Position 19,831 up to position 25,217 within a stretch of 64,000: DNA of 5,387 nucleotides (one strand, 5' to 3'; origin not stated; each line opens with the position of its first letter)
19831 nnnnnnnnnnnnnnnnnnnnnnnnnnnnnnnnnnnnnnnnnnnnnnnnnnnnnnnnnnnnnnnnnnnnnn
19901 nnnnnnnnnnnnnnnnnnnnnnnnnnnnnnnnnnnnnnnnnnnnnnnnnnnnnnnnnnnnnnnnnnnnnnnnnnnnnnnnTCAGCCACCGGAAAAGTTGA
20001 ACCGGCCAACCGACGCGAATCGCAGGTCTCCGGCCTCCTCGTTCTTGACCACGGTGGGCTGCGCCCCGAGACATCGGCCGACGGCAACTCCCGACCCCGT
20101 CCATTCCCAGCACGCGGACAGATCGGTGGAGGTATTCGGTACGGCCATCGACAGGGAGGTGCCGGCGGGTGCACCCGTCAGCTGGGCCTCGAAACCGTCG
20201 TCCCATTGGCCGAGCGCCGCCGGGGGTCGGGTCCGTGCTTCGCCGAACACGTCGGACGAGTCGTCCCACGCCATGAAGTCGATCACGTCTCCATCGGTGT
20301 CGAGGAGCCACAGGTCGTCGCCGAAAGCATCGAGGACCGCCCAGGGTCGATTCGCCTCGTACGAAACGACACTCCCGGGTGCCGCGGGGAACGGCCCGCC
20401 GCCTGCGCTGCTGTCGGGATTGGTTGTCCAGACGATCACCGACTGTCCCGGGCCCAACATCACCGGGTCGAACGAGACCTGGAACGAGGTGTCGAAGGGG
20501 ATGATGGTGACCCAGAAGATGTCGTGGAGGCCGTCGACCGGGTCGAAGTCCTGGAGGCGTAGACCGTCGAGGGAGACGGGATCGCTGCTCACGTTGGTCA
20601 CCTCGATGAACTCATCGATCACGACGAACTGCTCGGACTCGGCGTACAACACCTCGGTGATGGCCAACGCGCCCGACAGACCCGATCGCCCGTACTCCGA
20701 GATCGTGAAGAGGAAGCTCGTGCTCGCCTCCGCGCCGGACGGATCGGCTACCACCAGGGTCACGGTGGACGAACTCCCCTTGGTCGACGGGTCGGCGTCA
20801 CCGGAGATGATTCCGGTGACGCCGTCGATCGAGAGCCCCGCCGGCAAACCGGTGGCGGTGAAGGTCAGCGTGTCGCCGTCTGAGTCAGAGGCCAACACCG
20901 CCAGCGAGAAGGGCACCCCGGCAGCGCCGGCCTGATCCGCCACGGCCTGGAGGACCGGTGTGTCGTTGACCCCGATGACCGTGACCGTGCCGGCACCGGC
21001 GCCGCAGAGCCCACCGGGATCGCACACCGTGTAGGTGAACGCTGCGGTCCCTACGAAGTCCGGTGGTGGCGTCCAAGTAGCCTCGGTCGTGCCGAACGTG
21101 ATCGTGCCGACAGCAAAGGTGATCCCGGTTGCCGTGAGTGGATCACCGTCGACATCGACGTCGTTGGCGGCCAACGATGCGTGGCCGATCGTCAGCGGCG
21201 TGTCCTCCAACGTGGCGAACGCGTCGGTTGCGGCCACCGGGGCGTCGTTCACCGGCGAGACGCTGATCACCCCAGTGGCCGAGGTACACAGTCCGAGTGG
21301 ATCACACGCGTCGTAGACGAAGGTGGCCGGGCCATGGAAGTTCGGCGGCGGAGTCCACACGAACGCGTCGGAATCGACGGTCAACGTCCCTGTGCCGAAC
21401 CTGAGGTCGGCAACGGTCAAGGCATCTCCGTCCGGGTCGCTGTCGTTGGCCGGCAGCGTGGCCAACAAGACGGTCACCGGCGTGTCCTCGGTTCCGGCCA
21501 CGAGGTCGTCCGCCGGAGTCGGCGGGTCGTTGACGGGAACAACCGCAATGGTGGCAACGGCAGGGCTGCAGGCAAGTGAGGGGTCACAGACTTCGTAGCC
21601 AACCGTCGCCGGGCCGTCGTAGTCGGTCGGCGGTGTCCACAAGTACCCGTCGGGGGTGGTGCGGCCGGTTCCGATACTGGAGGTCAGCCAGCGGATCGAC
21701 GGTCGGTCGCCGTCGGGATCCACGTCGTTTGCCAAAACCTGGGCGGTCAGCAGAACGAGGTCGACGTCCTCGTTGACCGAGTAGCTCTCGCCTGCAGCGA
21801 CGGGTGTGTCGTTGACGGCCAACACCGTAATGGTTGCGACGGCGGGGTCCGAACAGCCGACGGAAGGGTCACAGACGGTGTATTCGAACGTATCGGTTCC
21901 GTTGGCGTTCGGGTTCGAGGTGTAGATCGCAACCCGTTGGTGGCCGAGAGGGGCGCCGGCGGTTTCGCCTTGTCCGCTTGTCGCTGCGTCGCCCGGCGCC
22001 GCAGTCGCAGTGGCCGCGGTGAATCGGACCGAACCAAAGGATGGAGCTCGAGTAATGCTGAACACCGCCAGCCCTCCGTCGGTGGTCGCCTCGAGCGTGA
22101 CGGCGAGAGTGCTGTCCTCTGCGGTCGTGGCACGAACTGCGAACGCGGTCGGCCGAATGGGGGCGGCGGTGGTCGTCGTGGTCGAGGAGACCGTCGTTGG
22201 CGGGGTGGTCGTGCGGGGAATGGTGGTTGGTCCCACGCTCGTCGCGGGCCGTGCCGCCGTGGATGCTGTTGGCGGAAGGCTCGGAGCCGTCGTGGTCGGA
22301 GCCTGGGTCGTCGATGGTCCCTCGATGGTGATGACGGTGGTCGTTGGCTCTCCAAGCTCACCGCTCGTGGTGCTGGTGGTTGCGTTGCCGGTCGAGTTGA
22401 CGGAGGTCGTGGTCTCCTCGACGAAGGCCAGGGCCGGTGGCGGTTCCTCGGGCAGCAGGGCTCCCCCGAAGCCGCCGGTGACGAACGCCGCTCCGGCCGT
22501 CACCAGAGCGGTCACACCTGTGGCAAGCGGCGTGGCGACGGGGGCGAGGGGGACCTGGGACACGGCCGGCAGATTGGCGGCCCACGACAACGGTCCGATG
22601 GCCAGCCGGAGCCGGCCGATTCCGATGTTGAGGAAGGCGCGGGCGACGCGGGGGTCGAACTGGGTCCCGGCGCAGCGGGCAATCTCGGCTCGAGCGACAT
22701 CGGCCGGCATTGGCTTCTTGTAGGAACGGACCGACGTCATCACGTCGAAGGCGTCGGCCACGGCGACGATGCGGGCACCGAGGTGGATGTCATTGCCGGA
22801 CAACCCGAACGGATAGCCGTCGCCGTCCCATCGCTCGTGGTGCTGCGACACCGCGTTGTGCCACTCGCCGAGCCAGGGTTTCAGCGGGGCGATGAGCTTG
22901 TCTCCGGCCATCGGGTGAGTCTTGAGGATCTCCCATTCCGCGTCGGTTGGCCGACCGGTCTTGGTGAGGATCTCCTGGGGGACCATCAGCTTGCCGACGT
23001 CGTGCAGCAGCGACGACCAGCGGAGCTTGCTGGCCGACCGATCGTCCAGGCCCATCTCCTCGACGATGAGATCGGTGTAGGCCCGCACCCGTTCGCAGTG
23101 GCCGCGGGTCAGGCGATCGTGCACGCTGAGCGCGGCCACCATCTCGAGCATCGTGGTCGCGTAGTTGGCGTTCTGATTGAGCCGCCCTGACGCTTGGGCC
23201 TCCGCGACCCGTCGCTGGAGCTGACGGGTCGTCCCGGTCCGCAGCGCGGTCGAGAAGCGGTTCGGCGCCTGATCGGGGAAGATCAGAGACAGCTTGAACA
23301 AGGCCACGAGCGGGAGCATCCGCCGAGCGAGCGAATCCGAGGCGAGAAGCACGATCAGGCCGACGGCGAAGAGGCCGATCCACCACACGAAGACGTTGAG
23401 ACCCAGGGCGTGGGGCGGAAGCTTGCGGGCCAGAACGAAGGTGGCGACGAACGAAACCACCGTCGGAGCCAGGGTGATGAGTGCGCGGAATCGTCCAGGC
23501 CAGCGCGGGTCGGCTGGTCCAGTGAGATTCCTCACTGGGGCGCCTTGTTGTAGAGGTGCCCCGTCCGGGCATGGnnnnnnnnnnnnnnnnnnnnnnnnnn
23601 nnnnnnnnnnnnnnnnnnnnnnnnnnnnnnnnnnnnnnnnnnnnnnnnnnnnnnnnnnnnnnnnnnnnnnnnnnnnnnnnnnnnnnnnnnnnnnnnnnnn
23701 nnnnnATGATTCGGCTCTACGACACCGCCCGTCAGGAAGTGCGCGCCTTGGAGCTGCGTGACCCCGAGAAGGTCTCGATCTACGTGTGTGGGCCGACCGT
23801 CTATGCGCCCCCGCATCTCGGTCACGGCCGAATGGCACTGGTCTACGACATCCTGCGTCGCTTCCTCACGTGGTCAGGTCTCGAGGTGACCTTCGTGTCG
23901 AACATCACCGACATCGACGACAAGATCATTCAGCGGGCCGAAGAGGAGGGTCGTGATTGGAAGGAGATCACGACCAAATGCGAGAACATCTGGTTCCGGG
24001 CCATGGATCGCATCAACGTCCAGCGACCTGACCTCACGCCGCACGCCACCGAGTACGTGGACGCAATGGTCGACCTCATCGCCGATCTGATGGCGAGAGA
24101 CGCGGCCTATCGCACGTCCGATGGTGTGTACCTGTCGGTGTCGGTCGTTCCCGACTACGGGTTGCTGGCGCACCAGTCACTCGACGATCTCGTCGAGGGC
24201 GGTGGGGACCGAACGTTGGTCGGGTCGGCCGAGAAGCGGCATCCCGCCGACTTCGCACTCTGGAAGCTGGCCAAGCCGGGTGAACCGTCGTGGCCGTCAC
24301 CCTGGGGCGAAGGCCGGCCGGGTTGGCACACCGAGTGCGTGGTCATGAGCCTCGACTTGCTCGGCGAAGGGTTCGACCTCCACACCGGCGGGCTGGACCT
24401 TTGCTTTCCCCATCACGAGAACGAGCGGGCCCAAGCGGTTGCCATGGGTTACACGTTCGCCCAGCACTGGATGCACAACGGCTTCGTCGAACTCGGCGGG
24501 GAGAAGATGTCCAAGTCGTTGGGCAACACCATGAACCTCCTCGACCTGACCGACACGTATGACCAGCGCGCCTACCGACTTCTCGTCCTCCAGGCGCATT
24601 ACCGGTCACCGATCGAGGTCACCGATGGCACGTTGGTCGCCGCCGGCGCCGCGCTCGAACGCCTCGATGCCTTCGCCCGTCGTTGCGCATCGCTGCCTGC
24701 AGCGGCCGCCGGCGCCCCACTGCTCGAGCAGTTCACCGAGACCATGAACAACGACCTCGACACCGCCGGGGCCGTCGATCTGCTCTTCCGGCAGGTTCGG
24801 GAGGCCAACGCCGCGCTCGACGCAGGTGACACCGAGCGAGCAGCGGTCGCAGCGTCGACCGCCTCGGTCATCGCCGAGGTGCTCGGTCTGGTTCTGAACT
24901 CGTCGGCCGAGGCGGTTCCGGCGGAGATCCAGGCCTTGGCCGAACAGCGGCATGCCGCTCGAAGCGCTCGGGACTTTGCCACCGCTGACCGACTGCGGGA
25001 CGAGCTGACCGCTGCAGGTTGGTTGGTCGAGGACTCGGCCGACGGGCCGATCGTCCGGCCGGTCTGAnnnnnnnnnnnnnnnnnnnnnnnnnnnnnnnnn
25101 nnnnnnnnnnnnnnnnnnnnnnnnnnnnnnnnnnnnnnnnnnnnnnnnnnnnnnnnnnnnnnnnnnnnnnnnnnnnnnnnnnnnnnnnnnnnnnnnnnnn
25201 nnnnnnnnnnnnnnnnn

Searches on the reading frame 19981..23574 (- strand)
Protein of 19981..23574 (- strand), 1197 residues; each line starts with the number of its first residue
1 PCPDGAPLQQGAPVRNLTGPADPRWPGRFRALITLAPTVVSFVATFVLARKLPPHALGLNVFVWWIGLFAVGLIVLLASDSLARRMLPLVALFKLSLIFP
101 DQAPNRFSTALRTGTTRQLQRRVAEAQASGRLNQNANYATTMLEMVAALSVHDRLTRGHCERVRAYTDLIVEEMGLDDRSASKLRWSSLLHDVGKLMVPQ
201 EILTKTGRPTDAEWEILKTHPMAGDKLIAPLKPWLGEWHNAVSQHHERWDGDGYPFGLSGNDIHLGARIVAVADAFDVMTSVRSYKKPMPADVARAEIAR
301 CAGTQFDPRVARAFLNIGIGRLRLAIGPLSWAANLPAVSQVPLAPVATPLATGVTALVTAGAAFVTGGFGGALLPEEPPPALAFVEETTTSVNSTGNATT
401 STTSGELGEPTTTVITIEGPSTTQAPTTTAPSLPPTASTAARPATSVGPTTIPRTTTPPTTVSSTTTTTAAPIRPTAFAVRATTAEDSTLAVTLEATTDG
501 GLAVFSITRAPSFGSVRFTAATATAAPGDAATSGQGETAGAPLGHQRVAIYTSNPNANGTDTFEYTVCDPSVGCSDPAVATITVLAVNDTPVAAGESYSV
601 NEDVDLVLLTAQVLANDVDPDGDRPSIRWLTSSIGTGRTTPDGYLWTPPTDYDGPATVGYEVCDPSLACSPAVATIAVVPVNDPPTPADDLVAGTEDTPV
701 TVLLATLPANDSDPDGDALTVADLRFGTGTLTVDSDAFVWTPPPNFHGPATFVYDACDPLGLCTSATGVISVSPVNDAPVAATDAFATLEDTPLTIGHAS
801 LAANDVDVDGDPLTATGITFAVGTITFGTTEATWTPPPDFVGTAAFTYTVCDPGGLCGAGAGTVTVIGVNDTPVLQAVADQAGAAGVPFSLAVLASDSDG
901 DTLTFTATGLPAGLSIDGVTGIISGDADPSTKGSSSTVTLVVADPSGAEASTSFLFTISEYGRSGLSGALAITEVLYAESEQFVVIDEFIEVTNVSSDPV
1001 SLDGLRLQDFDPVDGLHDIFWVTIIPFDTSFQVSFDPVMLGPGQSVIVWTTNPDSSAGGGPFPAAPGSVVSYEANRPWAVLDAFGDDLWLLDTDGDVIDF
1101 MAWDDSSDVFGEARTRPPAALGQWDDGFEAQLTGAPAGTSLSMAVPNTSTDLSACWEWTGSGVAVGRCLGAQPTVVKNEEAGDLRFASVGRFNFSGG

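Call 26: search_protein_families(library=pfam, proteins=[window:19981-23574:-], max_evalue=0.01)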
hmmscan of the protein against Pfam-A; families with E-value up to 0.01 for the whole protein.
window:19981-23574:- (1197 aa): 7 families
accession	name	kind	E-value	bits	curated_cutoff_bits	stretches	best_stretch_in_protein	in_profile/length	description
PF17963.7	Big_9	-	3.8e-58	194.8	23.6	5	776-865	1-89/89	Bacterial Ig domain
PF17892.7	Cadherin_5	-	5.6e-47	158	26.5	3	775-859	1-90/98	Cadherin-like domain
PF17803.7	Cadherin_4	-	3.3e-40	136.9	25.1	4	766-833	1-68/71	Bacterial cadherin-like domain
PF13487.12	HD_5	-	3.1e-34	118.6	27.2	1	147-310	5-170/170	HD domain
PF01966.28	HD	-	3.7e-15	56.7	22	1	158-279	3-116/116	HD domain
PF05345.18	He_PIG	-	1.2e-13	51.8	24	1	873-958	2-95/96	Putative Ig domain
PF00932.25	LTD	-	1.4e-10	42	34.3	1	968-1103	6-107/109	Lamin Tail Domain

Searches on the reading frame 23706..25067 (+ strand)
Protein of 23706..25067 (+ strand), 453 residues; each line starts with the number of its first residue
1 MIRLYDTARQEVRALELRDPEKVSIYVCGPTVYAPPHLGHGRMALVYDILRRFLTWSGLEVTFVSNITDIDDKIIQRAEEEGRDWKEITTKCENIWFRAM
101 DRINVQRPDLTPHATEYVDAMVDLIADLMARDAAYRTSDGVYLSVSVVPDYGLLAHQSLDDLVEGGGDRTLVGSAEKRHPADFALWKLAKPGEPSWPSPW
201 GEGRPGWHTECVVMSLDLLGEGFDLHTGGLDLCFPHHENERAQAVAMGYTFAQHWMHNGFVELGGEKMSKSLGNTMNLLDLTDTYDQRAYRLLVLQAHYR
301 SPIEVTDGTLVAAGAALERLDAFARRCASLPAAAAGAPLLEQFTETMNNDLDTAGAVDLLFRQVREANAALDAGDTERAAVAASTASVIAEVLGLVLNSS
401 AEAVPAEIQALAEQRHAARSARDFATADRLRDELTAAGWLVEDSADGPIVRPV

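Call 42: search_protein_families(library=pfam, proteins=[window:23706-25067:+], max_evalue=0.001)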
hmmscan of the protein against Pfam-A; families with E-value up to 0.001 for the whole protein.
window:23706-25067:+ (453 aa): 5 families
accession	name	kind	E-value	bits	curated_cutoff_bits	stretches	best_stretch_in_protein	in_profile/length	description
PF01406.26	tRNA-synt_1e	-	2.6e-109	365.7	27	1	19-311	6-297/301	tRNA synthetases class I (C) catalytic domain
PF09334.17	tRNA-synt_1g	-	5.2e-11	42.4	20.1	1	33-110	11-88/391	tRNA synthetases class I (M)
PF09190.17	DALR_2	-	1.3e-08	35.7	22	1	342-397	1-56/57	DALR domain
PF23493.1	CysS_C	-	2.9e-06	27.7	23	1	403-447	3-47/51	Cysteinyl-tRNA ligase anticodon binding domain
PF00133.28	tRNA-synt_1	-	4.4e-06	26.1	22.7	1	251-304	359-412/414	tRNA synthetases class I (I, L, M and V)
